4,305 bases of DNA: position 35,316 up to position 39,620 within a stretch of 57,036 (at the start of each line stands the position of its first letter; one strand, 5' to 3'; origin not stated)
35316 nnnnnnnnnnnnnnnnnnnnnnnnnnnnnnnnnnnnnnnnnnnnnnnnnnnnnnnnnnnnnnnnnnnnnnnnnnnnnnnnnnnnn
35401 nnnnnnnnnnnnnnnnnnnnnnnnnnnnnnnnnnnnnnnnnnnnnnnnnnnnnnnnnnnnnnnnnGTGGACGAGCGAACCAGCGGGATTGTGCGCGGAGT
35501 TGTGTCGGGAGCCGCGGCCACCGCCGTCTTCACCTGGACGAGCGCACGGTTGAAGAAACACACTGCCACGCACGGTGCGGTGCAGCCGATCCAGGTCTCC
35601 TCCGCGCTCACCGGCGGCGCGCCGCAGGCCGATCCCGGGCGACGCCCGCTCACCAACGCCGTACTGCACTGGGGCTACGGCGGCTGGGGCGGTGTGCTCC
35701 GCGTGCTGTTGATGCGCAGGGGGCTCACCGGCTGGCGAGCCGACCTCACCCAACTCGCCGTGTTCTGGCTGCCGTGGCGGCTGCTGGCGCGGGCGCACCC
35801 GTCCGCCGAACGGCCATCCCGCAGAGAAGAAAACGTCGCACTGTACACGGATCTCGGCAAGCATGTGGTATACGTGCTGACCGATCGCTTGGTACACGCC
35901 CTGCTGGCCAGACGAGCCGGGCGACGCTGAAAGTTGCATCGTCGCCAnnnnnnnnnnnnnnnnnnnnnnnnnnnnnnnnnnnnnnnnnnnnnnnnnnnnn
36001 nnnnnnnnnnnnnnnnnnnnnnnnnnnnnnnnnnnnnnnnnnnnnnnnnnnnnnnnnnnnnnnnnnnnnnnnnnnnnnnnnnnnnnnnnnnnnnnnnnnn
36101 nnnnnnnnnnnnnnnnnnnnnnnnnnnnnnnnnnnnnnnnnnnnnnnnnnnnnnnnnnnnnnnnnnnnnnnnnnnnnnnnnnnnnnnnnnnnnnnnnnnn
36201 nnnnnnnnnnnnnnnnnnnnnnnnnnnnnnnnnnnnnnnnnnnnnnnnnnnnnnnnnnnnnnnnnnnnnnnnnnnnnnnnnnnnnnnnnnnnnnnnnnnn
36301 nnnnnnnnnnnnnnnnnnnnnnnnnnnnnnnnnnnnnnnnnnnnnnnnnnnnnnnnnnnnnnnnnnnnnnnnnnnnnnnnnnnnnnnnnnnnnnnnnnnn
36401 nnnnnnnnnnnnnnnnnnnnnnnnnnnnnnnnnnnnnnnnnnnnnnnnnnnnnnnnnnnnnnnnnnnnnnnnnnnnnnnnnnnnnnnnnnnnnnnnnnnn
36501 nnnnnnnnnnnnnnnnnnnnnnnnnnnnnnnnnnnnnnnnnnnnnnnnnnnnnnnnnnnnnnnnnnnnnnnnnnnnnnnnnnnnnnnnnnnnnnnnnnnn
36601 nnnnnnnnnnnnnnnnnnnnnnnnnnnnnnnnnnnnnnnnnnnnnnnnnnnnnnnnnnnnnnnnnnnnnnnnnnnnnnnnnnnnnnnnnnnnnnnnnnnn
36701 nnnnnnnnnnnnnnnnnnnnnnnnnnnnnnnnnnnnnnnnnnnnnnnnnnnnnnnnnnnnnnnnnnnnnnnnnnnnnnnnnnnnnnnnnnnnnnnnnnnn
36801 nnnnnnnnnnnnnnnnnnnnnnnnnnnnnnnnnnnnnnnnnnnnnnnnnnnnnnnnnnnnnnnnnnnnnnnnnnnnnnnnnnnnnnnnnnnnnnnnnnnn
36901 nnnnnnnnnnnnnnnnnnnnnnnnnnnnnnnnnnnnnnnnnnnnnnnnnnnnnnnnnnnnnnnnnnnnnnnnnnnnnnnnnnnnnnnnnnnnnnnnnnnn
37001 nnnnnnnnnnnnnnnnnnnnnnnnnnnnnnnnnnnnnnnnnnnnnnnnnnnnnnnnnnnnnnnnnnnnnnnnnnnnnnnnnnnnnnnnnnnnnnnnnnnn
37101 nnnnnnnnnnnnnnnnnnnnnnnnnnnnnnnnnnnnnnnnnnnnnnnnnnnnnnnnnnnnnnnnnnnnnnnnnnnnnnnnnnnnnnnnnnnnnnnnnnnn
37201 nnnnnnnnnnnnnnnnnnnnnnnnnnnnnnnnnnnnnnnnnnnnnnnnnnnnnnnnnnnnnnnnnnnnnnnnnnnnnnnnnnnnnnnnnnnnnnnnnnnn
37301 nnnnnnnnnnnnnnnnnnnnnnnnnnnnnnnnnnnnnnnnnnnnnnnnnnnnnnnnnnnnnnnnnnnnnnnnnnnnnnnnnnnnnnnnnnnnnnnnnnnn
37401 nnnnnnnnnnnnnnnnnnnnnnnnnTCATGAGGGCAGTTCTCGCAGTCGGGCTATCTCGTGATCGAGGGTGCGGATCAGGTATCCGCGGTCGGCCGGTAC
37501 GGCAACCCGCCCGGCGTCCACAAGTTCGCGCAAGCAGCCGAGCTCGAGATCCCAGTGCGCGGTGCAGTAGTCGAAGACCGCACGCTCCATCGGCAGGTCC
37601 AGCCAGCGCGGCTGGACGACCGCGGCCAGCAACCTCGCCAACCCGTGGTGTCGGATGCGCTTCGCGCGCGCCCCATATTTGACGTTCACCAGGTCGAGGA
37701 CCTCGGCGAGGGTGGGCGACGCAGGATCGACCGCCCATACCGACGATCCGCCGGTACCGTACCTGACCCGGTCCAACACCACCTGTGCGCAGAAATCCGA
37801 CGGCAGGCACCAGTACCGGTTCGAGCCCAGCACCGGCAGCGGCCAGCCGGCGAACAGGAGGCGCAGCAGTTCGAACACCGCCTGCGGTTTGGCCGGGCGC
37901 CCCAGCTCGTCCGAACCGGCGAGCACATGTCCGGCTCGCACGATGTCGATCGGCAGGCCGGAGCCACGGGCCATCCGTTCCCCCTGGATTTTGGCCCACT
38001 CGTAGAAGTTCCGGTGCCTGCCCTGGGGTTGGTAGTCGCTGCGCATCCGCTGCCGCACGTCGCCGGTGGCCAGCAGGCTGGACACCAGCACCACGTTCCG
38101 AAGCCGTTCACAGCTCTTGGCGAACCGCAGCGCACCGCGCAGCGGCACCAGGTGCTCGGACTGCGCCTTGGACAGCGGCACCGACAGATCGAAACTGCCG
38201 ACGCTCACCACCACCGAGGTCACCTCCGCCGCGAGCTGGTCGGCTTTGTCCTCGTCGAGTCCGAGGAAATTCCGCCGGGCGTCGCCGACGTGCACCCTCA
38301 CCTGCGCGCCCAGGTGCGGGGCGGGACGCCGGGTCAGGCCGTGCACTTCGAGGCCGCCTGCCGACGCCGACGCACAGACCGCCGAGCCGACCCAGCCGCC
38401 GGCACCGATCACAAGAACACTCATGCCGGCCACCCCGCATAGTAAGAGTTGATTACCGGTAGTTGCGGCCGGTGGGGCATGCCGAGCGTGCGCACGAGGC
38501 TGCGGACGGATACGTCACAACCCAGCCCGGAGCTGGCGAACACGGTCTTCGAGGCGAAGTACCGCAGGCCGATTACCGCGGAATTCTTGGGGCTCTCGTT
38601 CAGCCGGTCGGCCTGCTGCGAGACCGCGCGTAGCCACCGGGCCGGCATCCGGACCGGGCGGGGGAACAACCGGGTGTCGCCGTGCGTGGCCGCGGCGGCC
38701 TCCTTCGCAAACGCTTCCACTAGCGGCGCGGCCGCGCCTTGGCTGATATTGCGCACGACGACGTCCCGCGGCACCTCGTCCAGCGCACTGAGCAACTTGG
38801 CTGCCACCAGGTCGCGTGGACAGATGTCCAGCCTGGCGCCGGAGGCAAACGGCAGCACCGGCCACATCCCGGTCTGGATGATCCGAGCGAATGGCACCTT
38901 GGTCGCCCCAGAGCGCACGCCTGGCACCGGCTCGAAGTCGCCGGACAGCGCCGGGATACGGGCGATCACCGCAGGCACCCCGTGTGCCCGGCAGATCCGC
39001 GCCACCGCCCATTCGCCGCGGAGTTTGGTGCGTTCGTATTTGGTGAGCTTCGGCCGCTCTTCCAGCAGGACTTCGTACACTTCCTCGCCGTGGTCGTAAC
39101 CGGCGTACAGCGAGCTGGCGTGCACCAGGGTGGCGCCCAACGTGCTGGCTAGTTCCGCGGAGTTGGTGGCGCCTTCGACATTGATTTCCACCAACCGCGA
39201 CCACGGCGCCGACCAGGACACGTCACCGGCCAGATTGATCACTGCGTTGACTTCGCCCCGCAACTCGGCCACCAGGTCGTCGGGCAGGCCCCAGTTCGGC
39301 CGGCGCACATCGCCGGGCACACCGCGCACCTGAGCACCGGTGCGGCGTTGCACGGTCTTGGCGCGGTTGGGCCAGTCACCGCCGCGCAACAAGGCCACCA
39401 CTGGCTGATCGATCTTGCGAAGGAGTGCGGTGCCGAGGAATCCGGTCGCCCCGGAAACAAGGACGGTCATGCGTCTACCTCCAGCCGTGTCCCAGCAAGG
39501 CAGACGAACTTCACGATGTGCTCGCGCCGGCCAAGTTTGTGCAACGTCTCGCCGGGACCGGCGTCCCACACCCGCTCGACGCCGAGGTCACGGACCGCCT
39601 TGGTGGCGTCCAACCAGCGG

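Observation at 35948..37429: Split PEP-synthase / rifampin-phosphotransferase-like small-molecule kinase (partner at 48712-50244)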

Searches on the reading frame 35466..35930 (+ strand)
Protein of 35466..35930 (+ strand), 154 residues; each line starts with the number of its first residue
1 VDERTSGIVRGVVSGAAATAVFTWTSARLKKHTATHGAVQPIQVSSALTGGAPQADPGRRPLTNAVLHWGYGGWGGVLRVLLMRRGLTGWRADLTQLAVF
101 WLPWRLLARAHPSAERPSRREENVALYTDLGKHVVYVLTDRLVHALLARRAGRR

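Call 71: search_protein_families(library=pfam, proteins=[window:35466-35930:+], max_evalue=0.01)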
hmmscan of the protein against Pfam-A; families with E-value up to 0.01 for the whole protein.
window:35466-35930:+ (154 aa): 0 families
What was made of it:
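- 35466..35930 (+): Small conserved ORF (~154 aa, no Pfam hit) antisense between P1 and UbiA. No Pfam hit (call 71).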

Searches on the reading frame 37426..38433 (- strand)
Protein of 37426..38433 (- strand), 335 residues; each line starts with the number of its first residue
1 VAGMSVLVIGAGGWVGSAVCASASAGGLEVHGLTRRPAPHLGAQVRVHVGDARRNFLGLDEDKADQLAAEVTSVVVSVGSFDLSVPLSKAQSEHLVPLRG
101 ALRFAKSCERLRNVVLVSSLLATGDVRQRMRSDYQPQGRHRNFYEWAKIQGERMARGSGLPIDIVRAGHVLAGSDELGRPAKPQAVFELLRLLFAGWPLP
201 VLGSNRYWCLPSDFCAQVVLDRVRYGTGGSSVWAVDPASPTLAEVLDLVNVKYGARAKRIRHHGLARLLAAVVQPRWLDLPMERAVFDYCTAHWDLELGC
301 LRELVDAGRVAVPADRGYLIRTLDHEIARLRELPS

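Call 7: search_protein_families(library=pfam, proteins=[window:37426-38346:-], max_evalue=0.01)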
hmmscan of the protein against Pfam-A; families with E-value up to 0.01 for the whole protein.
window:37426-38346:- (306 aa): 1 family
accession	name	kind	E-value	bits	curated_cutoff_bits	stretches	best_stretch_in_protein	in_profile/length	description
PF07993.18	NAD_binding_4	-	3.3e-14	53.1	20.1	1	14-189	61-257/258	Male sterility protein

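Call 13: search_protein_families(library=ncbifam, proteins=[window:37426-38346:-], max_evalue=0.01)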
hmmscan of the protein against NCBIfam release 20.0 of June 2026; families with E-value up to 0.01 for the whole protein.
window:37426-38346:- (306 aa): 1 family
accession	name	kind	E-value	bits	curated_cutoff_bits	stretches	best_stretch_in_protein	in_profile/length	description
TIGR01746.1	Thioester-redct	subfamily_domain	9.7e-09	34.9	213.35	1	15-222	62-279/371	thioester reductase domain-containing protein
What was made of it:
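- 37426..38433 (-): TR2: NAD_binding_4 (thioester-reductase-like) SDR of 335 aa. Its stop codon overlaps the P1 start (ATGA). Pfam and NCBIfam hits (calls 7, 13).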

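Call 91: search_solved_structures(query=window:37426-38433:-, max_evalue=0.01)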
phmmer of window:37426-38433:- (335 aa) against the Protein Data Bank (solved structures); distinct sequences matched with E-value up to 0.01: 1.
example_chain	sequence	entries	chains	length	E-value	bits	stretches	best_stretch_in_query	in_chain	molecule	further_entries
8v1x_A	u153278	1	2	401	0.0073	18.8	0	44-249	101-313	Type I polyketide synthase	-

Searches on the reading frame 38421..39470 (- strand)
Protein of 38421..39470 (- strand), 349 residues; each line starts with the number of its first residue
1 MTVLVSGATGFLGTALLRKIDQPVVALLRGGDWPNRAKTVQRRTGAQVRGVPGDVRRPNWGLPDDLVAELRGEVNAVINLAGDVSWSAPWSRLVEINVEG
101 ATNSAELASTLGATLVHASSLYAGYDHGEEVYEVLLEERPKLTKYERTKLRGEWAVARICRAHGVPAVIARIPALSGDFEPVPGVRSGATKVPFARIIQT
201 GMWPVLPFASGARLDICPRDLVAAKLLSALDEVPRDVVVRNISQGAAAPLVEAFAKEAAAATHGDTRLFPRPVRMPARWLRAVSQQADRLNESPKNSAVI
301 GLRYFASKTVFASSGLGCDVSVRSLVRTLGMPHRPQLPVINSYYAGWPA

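Call 7: search_protein_families(library=pfam, proteins=[window:38421-39470:-], max_evalue=0.01)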
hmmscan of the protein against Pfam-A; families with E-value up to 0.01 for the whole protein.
window:38421-39470:- (349 aa): 3 families
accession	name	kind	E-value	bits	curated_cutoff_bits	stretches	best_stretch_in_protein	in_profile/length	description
PF07993.18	NAD_binding_4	-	1.5e-26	93.5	20.1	1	6-224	2-256/258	Male sterility protein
PF01370.27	Epimerase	-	1.3e-16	61.2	20.9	1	3-183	1-177/240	NAD dependent epimerase/dehydratase family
PF04321.23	RmlD_sub_bind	-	6e-09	35.8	27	1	1-173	1-149/287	RmlD substrate binding domain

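Call 13: search_protein_families(library=ncbifam, proteins=[window:38421-39470:-], max_evalue=0.01)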
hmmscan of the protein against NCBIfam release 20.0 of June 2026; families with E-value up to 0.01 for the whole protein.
window:38421-39470:- (349 aa): 8 families
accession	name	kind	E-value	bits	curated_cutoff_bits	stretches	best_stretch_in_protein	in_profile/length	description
TIGR01746.1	Thioester-redct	subfamily_domain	1e-18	67.8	213.35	1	2-204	1-224/371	thioester reductase domain-containing protein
NF005539.0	PRK07201.1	equivalog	1.5e-14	53.7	549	1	1-157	1-162/657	SDR family oxidoreductase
TIGR03466.1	HpnA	hypoth_equivalog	4.3e-08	32.4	367.65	1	1-183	1-180/327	hopanoid-associated sugar epimerase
NF041293.1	G6PDh_Azf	equivalog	2e-07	30.7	400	1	2-123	4-118/252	NAD-dependent glucose-6-phosphate dehydrogenase Azf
TIGR03443.1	alpha_am_amid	equivalog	2.2e-06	25.3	1030.1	1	2-111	974-1100/1390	L-aminoadipate-semialdehyde dehydrogenase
NF038078.1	NRPS_MxcG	equivalog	2.6e-06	25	2300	1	2-179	1084-1278/1442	myxochelin non-ribosomal peptide synthetase MxcG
TIGR01214.1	rmlD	equivalog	1.3e-05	24.5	224.05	1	3-162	2-141/285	dTDP-4-dehydrorhamnose reductase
NF007440.0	PRK09987.1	equivalog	0.0062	15.9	308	1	75-163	60-146/299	dTDP-4-dehydrorhamnose reductase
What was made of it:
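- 38421..39470 (-): TR1: NAD_binding_4 thioester reductase, 349 aa. Pfam E 1.5e-26 and TIGR01746 (calls 7, 13).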

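Call 92: search_solved_structures(query=window:38421-39470:-, max_evalue=0.01)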
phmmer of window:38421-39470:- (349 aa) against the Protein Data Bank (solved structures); distinct sequences matched with E-value up to 0.01: 6.
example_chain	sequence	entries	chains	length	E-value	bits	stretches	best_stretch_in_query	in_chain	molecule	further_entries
8v1x_A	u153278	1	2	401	4.4e-06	29.5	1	3-182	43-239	Type I polyketide synthase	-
3wj7_A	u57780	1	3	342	0.00015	24.5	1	3-183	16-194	Putative oxidoreductase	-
2ydx_A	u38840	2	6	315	0.00059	22.5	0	94-183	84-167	METHIONINE ADENOSYLTRANSFERASE 2 SUBUNIT BETA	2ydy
4ndn_E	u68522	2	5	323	0.00064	22.4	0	94-182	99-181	Methionine adenosyltransferase 2 subunit beta | Isoform 2 of Methionine adenosyltransferase 2 subunit beta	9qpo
4ktt_E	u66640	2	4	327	0.00066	22.4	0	94-182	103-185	Methionine adenosyltransferase 2 subunit beta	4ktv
30gd_E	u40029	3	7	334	0.00071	22.3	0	94-182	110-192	Isoform 1 of Methionine adenosyltransferase 2 subunit beta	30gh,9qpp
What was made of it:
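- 38421..39470 (-): The nearest PDB sequence is a type I PKS chain, 8v1x (call 92).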
